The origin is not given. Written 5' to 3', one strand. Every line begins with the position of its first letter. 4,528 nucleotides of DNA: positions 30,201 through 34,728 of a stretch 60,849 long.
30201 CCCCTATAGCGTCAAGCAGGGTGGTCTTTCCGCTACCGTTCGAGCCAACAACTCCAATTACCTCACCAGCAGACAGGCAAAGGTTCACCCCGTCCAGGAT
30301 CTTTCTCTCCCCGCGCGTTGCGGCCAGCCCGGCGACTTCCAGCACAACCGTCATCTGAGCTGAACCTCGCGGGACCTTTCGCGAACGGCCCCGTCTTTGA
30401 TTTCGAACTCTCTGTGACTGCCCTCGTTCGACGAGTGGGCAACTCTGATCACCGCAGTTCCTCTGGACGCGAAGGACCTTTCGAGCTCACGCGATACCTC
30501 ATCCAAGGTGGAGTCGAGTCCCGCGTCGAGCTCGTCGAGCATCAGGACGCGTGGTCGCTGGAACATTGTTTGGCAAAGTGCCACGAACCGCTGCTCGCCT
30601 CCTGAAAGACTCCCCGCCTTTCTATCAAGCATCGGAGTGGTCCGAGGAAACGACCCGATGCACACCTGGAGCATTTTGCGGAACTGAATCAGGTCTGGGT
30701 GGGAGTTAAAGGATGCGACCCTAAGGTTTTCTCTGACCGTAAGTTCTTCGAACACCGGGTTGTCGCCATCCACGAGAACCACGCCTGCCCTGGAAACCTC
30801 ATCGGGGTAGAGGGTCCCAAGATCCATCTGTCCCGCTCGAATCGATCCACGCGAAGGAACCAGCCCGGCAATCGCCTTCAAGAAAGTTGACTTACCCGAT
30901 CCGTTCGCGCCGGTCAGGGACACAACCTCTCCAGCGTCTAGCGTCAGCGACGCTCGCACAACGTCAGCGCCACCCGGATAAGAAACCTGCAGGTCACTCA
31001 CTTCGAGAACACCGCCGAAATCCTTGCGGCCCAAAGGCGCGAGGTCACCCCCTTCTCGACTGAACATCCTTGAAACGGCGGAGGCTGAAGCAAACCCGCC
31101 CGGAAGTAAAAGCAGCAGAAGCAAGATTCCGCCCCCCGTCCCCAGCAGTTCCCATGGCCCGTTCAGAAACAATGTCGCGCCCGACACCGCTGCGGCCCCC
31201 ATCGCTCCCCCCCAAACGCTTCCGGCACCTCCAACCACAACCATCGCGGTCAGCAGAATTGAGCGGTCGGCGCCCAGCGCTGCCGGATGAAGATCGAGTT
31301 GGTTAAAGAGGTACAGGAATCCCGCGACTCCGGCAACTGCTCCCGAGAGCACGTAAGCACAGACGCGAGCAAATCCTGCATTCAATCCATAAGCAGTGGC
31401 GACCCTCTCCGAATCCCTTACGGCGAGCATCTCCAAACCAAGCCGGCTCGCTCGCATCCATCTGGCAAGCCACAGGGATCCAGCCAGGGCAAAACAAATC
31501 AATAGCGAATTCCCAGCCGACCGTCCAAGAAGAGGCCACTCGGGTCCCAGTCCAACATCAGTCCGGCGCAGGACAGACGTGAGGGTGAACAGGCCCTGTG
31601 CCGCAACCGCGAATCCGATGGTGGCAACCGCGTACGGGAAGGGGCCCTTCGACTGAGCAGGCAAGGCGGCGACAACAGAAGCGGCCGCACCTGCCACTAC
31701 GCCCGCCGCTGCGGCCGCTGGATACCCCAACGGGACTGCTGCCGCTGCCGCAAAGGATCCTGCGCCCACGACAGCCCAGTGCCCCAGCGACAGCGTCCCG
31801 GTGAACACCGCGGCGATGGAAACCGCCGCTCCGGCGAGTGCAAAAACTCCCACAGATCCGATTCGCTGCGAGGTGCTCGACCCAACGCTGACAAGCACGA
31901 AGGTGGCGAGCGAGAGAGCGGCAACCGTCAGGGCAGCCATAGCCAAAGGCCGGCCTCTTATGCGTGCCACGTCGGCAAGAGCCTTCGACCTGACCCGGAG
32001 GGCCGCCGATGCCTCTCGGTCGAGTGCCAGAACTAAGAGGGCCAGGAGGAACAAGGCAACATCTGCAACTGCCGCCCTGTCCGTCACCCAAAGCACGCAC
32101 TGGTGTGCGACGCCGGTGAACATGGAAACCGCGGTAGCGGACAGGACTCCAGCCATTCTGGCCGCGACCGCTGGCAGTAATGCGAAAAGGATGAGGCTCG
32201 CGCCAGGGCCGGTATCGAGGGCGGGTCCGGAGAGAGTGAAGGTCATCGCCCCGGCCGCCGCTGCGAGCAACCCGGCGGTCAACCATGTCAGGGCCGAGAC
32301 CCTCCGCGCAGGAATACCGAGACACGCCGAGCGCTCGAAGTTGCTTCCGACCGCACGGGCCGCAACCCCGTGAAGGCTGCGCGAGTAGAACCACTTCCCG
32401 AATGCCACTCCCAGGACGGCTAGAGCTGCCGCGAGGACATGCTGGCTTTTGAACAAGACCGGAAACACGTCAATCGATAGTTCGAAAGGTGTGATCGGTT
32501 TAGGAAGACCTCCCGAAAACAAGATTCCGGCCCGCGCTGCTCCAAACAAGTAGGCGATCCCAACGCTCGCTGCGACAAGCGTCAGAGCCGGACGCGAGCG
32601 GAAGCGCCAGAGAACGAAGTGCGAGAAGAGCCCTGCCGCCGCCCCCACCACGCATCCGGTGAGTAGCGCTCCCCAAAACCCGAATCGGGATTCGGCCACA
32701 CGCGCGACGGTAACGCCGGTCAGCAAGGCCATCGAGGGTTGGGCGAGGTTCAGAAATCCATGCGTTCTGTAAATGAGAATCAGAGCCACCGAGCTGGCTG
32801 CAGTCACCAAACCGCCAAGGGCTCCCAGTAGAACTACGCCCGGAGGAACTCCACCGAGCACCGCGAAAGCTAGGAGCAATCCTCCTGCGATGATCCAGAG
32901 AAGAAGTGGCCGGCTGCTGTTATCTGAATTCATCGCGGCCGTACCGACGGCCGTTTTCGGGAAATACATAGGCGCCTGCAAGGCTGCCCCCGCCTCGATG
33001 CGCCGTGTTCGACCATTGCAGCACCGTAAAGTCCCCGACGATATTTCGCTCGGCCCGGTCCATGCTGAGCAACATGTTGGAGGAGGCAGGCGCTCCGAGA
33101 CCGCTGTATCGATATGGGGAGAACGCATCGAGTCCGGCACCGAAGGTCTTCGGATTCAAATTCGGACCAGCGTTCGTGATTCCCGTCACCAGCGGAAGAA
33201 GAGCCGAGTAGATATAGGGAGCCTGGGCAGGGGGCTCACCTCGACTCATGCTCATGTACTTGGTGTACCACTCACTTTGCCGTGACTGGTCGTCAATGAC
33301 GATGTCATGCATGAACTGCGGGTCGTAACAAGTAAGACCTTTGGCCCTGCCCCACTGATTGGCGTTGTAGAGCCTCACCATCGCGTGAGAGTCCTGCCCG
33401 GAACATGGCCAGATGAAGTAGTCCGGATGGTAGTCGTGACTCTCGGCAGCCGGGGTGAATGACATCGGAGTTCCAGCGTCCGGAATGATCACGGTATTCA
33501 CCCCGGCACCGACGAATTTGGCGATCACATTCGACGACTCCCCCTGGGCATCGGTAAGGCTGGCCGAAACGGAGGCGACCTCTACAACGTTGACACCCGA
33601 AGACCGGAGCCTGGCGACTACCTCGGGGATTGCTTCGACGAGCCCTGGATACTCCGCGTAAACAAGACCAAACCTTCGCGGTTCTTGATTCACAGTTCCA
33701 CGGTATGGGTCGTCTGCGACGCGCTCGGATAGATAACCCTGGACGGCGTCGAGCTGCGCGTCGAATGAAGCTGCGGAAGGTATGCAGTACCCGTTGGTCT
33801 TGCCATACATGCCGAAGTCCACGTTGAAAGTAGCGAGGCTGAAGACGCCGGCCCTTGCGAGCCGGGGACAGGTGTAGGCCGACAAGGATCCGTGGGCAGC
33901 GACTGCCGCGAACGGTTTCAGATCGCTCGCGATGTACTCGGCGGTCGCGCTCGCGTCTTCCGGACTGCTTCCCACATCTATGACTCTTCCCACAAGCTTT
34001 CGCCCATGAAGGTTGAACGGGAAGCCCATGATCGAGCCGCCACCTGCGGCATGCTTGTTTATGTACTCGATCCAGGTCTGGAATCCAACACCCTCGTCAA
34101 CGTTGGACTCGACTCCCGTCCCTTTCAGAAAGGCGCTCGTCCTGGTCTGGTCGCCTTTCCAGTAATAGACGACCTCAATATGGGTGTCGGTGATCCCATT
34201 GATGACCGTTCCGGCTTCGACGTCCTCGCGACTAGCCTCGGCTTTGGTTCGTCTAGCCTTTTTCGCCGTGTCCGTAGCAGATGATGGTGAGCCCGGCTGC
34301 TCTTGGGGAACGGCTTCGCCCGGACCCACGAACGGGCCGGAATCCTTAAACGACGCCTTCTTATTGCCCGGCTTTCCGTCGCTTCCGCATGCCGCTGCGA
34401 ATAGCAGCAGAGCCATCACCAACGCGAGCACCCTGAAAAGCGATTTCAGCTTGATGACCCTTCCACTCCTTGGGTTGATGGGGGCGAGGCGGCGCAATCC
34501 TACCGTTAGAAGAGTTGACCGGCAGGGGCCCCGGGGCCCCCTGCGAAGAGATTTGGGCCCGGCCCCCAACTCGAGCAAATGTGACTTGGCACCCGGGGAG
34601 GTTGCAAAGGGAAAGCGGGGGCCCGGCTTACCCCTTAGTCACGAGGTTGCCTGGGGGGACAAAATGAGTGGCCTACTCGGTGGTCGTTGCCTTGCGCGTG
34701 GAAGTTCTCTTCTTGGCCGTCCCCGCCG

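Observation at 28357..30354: ABC ATPase covalently fused to a PucC/BCD-family MFS domain: a primary/secondary transporter chimera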

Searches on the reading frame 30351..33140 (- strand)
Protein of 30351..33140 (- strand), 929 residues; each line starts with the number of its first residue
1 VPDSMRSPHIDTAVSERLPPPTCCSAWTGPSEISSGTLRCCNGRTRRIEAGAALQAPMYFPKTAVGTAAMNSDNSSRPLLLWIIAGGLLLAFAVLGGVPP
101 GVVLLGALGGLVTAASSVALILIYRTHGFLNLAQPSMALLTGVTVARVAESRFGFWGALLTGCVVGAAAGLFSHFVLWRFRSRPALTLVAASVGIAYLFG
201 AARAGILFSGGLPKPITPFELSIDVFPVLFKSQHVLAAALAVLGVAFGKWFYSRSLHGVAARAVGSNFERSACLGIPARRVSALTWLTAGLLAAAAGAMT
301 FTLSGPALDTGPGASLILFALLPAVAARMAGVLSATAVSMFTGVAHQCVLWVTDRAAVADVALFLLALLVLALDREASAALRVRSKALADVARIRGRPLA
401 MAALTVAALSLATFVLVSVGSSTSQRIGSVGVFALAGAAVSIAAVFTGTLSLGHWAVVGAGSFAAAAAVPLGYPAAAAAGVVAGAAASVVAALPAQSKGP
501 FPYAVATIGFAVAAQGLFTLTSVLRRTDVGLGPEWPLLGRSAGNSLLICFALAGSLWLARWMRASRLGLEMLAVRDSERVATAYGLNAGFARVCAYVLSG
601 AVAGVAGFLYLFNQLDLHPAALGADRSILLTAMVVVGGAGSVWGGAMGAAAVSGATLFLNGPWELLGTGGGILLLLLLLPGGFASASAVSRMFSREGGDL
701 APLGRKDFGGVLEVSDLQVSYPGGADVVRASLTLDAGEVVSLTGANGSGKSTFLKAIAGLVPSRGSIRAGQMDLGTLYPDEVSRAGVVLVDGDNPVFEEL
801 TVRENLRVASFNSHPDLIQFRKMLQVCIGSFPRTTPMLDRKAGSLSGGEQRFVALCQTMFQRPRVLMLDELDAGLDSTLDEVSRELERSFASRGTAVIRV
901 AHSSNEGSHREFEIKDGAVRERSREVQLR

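Call 3: search_protein_families(library=pfam, proteins=[window:30351-33140:-], max_evalue=0.01)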
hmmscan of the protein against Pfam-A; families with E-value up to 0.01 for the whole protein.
window:30351-33140:- (929 aa): 7 families
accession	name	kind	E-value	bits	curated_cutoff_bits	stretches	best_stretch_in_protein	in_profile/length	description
PF02653.21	BPD_transp_2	-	6.7e-32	111.1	26.8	2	429-655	8-242/269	Branched-chain amino acid transport system / permease component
PF00005.33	ABC_tran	-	1.2e-22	81.5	25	1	730-870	4-134/137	ABC transporter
PF13304.12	AAA_21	-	1.6e-08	35.5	27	1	740-760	2-22/304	AAA domain, putative AbiEii toxin, Type IV TA system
PF02463.25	SMC_N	-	4.8e-05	23.3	40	1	739-878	26-174/220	RecF/RecN/SMC N terminal domain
PF13555.12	AAA_29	-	0.00012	22.2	27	1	733-761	18-46/61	P-loop containing region of AAA domain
PF13191.12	AAA_16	-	0.00026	22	32.6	1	737-893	24-158/167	AAA ATPase domain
PF13401.12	AAA_22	-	0.008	16.9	27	0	739-894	7-115/130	AAA domain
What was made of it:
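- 31017..32933 (-): Fused LivH-like and LivM-like permease (two BPD_transp_2 halves), the N-terminal part of the 861-aa permease-NBD1 protein. Pfam BPD_transp_2, two stretches, 6.7e-32 (call 3).
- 30351..31016 (-): NBD1: a LivF-like ABC ATPase fused to the C-terminus of the permease. Motifs: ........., LSGGEQR, LMLDELD, VAHS. Pfam ABC_tran 1.2e-22 (call 3).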

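Call 4: search_protein_families(library=ncbifam, proteins=[window:30351-33140:-], max_evalue=0.01)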
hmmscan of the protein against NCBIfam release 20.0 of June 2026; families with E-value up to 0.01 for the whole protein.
window:30351-33140:- (929 aa): 177 families (the best 25 are shown)
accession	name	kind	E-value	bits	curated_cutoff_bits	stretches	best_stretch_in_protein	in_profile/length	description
TIGR03410.1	urea_trans_UrtE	equivalog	3.4e-29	101.9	285.8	1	712-901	1-189/230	urea ABC transporter ATP-binding subunit UrtE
TIGR02857.1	CydD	equivalog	6.1e-26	91.5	435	1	684-905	292-518/529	thiol reductant ABC exporter subunit CydD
TIGR03411.1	urea_trans_UrtD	equivalog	9.4e-23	81.1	304.1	1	711-902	2-200/242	urea ABC transporter ATP-binding protein UrtD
TIGR02868.1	CydC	equivalog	1.2e-22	80.3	329.05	1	712-903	335-529/530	thiol reductant ABC exporter subunit CydC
NF007601.2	PRK10247.1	equivalog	1.3e-22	80.3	292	1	712-911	2-199/204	iron efflux ABC transporter ATP-binding subunit FetA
TIGR04406.1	LPS_export_lptB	equivalog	2.3e-22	79.5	240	1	712-904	2-195/239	LPS export ABC transporter ATP-binding protein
NF008626.0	PRK11614.1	equivalog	4.3e-21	75.5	441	1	728-877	22-170/237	high-affinity branched-chain amino acid ABC transporter ATP-binding protein LivF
TIGR03375.1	type_I_sec_LssB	subfamily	7.3e-21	74.1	693.1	1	701-902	455-660/696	type I secretion system permease/ATPase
NF010068.0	PRK13548.1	equivalog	8.8e-21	74.2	261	1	711-905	5-204/261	heme ABC transporter ATP-binding protein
NF008449.1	PRK11300.1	equivalog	2.5e-20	72.8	362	2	711-812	5-107/255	high-affinity branched-chain amino acid ABC transporter ATP-binding protein LivG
TIGR04521.1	ECF_ATPase_2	equivalog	2.5e-19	69.4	330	1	730-905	24-206/279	energy-coupling factor transporter ATPase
TIGR01978.1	sufC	equivalog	2.7e-19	69.5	212.8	1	712-904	1-204/243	Fe-S cluster assembly ATPase SufC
NF011967.0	PRK15439.1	equivalog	2.4e-18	65.9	586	1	711-903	11-199/510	autoinducer 2 ABC transporter ATP-binding protein LsrA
NF040873.1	AztA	equivalog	2.8e-18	66.2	220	1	722-907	3-182/191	zinc ABC transporter ATP-binding protein AztA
TIGR02142.1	modC_ABC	equivalog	7.4e-18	64.9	285.05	1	727-906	13-194/353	molybdenum ABC transporter ATP-binding protein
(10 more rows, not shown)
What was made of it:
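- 30351..31016 (-): NCBIfam best hit UrtE/LivF-type (call 4).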

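Call 44: search_solved_structures(query=window:30351-32933:-, max_evalue=1e-10)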
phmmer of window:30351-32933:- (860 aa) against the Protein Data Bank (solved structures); distinct sequences matched with E-value up to 1e-10: 161 (the best 60 are shown).
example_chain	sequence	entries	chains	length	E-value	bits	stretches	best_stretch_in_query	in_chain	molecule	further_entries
1ji0_A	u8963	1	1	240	1.2e-26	96.2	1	642-833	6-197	ABC transporter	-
7niu_A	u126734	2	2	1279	3.5e-25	91.4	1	639-852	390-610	Isoform 2 of Phosphatidylcholine translocator ABCB4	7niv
4f4c_A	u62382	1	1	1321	1.2e-24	89.7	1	510-835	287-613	Multidrug resistance protein pgp-1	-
6s7p_A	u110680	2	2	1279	2.3e-24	88.7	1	639-852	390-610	Phosphatidylcholine translocator ABCB4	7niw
7qkr_A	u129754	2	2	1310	4.5e-24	87.7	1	630-834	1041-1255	Plasma membrane ATP-binding cassette transporter required for the export of a-factor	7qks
8zpx_B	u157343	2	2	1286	6.8e-24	87.1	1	640-833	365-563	ABC transporter B family member 1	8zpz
9juj_A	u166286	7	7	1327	7.5e-24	87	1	640-833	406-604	ABC transporter B family member 1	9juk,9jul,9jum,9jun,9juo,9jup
6fn1_A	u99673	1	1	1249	1.3e-23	86.2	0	639-834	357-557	Human-mouse chimeric ABCB1 (ABCBHM)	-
6fn4_A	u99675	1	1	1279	1.5e-23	86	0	639-834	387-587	Apo form of Human-mouse chimeric ABCB1 (ABCB1HM) in complex with Antigen binding fragment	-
7zk9_A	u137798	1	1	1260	1.8e-23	85.7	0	639-834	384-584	ATP-dependent translocase ABCB1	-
7zk8_A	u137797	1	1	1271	1.9e-23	85.7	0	639-834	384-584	ATP-dependent translocase ABCB1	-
8sa0_A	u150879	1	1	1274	2e-23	85.6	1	639-836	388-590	ATP-dependent translocase ABCB1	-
6qex_A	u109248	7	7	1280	2e-23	85.6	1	639-836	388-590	Multidrug resistance protein 1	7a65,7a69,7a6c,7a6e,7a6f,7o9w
8gmg_A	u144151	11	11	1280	2e-23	85.6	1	639-836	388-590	ATP-dependent translocase ABCB1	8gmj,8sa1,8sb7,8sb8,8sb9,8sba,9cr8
7zk4_A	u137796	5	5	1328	2.1e-23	85.5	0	639-834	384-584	ATP-dependent translocase ABCB1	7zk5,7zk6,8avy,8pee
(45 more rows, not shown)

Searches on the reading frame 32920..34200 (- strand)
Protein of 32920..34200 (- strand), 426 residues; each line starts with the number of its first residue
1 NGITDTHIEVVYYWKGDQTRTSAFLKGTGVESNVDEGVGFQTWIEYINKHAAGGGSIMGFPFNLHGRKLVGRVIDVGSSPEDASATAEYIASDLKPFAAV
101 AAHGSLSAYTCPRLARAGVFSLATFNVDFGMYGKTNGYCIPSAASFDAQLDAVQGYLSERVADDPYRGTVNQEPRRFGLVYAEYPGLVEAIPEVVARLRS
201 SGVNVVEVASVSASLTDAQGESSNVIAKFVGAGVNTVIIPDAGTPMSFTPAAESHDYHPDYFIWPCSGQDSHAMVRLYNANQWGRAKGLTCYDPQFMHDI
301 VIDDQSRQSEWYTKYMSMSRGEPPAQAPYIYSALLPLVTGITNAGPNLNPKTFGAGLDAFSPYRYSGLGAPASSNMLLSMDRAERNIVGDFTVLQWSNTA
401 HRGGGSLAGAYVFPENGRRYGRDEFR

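Call 43: search_solved_structures(query=window:32920-34200:-, max_evalue=0.001)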
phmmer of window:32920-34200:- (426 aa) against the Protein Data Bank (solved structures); distinct sequences matched with E-value up to 0.001: 0.
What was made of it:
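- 32920..34497 (-): Substrate-binding lipoprotein of the cassette: a divergent Peripla_BP_6 protein with a signal peptide ending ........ and a low-complexity linker. There is no PDB relative by sequence (call 43).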

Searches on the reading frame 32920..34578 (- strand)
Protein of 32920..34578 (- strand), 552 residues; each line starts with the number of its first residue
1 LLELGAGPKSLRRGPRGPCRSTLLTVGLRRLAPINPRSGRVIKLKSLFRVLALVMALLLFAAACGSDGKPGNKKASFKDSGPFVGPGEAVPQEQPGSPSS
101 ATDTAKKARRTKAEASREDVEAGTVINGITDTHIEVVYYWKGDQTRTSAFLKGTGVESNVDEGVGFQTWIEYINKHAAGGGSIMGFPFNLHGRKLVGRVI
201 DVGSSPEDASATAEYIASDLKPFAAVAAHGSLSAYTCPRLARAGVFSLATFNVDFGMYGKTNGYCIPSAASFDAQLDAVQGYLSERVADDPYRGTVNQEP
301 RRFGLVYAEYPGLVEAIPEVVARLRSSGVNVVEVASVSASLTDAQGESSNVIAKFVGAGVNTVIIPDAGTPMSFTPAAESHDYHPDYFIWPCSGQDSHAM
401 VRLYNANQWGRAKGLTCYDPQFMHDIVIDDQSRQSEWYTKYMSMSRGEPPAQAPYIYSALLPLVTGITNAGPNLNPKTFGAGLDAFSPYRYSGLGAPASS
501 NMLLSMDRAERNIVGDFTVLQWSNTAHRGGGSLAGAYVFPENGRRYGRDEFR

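Call 3: search_protein_families(library=pfam, proteins=[window:32920-34578:-], max_evalue=0.01)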
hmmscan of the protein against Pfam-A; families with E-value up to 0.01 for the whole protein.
window:32920-34578:- (552 aa): 1 family
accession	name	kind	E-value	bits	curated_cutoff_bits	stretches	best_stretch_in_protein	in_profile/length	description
PF13458.12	Peripla_BP_6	-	2.5e-16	60.7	31.7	1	164-523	23-339/343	Periplasmic binding protein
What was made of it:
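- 32920..34497 (-): Pfam Peripla_BP_6 2.5e-16 (call 3).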

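Call 4: search_protein_families(library=ncbifam, proteins=[window:32920-34578:-], max_evalue=0.01)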
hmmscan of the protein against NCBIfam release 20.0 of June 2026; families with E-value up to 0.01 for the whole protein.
window:32920-34578:- (552 aa): 0 families
